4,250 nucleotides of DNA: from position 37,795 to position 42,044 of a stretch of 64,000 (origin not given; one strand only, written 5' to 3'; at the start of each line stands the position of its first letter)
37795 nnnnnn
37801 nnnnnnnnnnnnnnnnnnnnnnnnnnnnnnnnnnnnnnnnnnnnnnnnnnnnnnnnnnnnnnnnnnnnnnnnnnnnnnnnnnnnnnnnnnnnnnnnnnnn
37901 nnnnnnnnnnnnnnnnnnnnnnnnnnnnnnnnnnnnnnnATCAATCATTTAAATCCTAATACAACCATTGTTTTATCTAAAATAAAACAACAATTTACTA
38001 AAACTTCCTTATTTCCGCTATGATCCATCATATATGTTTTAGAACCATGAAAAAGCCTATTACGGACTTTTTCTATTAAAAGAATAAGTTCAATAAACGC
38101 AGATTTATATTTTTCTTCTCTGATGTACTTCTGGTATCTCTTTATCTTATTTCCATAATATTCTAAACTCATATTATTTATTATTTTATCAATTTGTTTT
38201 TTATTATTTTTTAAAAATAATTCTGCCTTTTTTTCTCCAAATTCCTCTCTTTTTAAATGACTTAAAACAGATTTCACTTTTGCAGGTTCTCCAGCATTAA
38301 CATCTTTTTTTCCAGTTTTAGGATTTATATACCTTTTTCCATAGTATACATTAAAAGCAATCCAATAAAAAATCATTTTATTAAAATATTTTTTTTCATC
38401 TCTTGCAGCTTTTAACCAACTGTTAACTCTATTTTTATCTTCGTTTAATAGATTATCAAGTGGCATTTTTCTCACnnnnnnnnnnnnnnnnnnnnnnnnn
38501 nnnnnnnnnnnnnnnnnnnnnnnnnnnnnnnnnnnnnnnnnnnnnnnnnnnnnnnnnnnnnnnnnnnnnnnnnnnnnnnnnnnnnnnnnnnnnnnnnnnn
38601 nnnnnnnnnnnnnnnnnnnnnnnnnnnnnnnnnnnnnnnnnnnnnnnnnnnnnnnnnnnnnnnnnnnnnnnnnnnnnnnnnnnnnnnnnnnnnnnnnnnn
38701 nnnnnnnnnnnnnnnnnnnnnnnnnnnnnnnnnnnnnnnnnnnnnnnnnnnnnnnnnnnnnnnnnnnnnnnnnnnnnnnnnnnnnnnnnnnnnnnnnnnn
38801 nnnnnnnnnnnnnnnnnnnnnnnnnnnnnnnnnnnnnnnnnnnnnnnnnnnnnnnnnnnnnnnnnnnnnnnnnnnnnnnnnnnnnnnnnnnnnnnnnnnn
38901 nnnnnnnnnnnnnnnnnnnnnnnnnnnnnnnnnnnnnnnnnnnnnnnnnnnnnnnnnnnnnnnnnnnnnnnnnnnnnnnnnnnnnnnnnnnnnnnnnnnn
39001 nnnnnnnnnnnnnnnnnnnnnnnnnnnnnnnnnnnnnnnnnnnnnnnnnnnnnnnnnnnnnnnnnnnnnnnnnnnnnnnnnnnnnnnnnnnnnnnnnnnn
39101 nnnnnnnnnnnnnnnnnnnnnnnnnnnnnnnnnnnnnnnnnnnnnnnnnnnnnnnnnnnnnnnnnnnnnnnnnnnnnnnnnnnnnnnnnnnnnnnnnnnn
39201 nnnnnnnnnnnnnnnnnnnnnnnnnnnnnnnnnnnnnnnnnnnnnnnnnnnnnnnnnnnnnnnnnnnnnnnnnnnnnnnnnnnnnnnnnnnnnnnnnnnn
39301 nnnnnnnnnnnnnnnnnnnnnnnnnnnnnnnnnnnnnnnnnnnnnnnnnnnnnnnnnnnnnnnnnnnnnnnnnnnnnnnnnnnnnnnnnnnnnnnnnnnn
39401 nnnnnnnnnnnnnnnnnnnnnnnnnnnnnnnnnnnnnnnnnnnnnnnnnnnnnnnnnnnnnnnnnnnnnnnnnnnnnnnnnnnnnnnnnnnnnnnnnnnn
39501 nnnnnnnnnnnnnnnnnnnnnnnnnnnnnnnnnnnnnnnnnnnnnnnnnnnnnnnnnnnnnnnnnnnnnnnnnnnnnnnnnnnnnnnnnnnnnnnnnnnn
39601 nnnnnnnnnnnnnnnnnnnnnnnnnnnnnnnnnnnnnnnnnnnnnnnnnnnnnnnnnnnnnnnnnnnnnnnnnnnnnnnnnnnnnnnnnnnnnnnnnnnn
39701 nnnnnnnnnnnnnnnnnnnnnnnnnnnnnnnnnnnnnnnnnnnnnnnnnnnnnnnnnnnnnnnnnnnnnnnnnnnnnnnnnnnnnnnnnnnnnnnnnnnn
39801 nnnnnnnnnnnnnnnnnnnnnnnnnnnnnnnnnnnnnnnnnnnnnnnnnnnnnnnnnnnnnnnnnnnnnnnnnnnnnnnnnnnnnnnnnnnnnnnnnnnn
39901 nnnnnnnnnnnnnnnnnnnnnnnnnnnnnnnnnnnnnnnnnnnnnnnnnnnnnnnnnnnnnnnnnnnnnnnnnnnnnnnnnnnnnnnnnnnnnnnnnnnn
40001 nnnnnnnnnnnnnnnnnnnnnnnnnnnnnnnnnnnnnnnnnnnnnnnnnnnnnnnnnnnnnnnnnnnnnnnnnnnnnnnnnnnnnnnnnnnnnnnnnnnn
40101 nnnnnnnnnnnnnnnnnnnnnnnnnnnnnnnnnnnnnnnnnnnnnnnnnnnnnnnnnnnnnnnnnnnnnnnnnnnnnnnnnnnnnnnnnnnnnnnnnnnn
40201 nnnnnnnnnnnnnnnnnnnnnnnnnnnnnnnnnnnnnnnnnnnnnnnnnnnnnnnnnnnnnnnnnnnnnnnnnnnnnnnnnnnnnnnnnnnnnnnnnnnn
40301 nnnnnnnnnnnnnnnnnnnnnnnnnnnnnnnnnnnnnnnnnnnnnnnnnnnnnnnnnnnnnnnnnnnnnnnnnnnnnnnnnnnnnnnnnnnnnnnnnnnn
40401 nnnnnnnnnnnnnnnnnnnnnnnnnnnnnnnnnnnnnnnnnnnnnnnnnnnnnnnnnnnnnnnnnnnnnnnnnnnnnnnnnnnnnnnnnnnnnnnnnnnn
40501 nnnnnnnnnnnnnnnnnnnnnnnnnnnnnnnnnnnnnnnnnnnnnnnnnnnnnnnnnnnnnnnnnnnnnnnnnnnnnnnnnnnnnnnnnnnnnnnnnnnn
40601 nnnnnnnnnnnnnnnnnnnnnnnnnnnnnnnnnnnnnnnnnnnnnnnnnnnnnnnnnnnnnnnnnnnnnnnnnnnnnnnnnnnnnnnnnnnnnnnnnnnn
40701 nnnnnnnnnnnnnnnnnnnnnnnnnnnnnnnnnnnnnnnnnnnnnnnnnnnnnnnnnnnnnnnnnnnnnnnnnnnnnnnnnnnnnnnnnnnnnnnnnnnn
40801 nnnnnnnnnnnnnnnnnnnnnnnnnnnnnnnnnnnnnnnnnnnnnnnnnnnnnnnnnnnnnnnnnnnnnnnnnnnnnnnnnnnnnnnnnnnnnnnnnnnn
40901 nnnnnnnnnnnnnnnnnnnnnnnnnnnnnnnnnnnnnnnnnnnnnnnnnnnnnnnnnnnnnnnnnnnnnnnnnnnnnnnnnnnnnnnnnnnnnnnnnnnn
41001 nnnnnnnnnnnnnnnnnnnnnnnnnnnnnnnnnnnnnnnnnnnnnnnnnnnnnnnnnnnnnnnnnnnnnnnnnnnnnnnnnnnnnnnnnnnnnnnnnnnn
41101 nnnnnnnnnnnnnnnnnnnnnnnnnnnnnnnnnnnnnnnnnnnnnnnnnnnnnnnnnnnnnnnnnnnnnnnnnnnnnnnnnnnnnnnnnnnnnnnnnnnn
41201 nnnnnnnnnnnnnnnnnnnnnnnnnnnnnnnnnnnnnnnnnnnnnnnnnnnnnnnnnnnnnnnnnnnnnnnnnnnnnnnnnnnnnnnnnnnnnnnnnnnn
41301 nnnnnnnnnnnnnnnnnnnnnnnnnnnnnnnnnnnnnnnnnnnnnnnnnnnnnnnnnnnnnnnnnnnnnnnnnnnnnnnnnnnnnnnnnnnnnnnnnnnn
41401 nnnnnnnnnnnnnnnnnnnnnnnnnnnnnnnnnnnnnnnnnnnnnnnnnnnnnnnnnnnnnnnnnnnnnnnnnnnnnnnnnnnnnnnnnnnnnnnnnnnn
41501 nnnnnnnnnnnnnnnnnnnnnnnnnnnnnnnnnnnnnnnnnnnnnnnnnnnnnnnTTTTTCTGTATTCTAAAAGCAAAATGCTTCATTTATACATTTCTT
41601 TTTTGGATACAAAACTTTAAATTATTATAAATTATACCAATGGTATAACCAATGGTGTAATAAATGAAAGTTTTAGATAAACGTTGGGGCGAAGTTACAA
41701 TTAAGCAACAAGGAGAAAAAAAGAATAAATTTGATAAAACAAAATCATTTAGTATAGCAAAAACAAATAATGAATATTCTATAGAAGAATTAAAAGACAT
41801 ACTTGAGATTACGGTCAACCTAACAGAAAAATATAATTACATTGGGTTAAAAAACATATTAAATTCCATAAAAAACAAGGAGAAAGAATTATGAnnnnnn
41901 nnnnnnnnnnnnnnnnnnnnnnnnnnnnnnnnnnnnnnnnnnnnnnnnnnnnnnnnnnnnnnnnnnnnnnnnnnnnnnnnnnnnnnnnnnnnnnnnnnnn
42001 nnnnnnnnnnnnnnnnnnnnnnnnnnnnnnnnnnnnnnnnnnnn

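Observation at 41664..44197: Divergent four-gene operon around a Panacea (DUF4065) protein: candidate new PanA-toxin-like system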

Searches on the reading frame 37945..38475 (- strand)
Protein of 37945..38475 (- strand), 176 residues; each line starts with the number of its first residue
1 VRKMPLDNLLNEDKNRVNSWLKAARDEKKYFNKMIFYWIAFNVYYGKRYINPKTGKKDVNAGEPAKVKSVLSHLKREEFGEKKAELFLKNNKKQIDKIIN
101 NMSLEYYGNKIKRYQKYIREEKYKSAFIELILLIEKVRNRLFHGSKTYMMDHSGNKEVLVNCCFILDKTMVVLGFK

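Call 3: search_protein_families(library=pfam, proteins=[window:37945-38475:-], max_evalue=1)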
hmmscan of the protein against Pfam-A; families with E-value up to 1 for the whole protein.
window:37945-38475:- (176 aa): 2 families
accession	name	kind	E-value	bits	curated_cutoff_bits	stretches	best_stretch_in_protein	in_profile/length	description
PF10938.13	YfdX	-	8.4e-05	23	26.6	1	65-126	73-132/149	YfdX protein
PF16528.11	Exo84_C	-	0.04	14.2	32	1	17-104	29-116/205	Exocyst component 84 C-terminal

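Call 4: search_protein_families(library=padloc, proteins=[window:37945-38475:-], max_evalue=1)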
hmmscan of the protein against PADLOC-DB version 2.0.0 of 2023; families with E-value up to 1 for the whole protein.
window:37945-38475:- (176 aa): 1 family
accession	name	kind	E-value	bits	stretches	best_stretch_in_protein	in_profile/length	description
PDLC01686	Cas13d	-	0.0041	15.6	1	83-147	75-139/226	Cas13d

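Call 5: search_protein_families(library=ncbifam, proteins=[window:37945-38475:-], max_evalue=1)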
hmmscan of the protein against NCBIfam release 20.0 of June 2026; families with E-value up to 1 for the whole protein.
window:37945-38475:- (176 aa): 0 families

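Call 7: search_protein_families(library=phrogs, proteins=[window:37945-38475:-], max_evalue=1)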
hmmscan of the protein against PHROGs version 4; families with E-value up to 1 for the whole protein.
window:37945-38475:- (176 aa): 2 families
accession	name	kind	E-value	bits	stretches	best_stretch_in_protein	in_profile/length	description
phrog_19013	-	unknown function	0.0075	16.9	1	114-146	82-112/153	-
phrog_29199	-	unknown function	0.18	13.3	0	77-122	17-60/60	-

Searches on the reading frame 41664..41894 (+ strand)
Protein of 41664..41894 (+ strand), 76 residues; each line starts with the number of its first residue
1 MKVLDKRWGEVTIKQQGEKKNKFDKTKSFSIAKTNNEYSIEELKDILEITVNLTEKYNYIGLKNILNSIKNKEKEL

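Call 3: search_protein_families(library=pfam, proteins=[window:41664-41894:+], max_evalue=1)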
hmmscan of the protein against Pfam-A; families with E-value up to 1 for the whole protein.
window:41664-41894:+ (76 aa): 1 family
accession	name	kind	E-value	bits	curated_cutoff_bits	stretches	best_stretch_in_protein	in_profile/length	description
PF09824.15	ArsR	-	0.027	14.6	28.6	1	2-72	55-120/159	ArsR transcriptional regulator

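Call 4: search_protein_families(library=padloc, proteins=[window:41664-41894:+], max_evalue=1)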
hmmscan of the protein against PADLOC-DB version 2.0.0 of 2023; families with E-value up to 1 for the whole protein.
window:41664-41894:+ (76 aa): 0 families

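Call 5: search_protein_families(library=ncbifam, proteins=[window:41664-41894:+], max_evalue=1)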
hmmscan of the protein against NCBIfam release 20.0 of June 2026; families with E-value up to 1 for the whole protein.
window:41664-41894:+ (76 aa): 2 families
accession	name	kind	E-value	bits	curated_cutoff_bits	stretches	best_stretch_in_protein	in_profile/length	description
NF041906.1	V4R_TF_MobR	exception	0.06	11.8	999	1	23-74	435-485/544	phenol degradation transcriptional regulator MobR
NF033456.1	RiPP_CCRG-2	domain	0.12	12.4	24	1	34-44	2-12/18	CCRG-2 family RiPP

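Call 7: search_protein_families(library=phrogs, proteins=[window:41664-41894:+], max_evalue=1)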
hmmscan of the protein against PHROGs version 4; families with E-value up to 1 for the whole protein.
window:41664-41894:+ (76 aa): 1 family
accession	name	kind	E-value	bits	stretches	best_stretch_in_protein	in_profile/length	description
phrog_30801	-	unknown function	0.011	16.8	1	49-73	6-30/102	-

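Call 100: search_protein_families(library=pfam, alignment_id=A9, max_evalue=0.01)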
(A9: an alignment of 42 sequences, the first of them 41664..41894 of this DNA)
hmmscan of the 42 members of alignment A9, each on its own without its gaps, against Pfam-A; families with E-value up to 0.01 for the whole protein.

A. member 1, window:41664-41894:+ (76 aa): 0 families

B. families by the number of members that match (of 42 scanned): 16 families
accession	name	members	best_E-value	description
PF04014.23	MazE_antitoxin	6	0.00054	Antidote-toxin recognition MazE, bacterial antitoxin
PF09853.14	DUF2080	5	6.1e-06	Putative transposon-encoded protein (DUF2080)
PF07927.17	HicA_toxin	1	2.9e-08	HicA toxin of bacterial toxin-antitoxin,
PF21983.2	NikA-like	1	9.8e-06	Mobilization protein NikA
PF13412.12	HTH_24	1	4.9e-05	Winged helix-turn-helix DNA-binding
PF01978.25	TrmB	1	9.1e-05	Sugar-specific transcriptional regulator TrmB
PF00392.27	GntR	1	0.00012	Bacterial regulatory proteins, gntR family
PF01325.25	Fe_dep_repress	1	0.0029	Iron dependent repressor, N-terminal DNA binding domain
PF25213.1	HVO_A0261_N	1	0.004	HVO_A0261 N-terminal domain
PF07614.16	DUF1577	1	0.0053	Protein of unknown function (DUF1577)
PF24033.1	DUF7342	1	0.0057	Family of unknown function (DUF7342)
PF21990.2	SH2_1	1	0.006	SH2 domain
PF01047.28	MarR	1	0.0066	MarR family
PF22713.1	SNaCT6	1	0.0074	Short NACHT-associated C-Terminal domain, family 6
PF20404.3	DUF6694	1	0.009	Family of unknown function (DUF6694)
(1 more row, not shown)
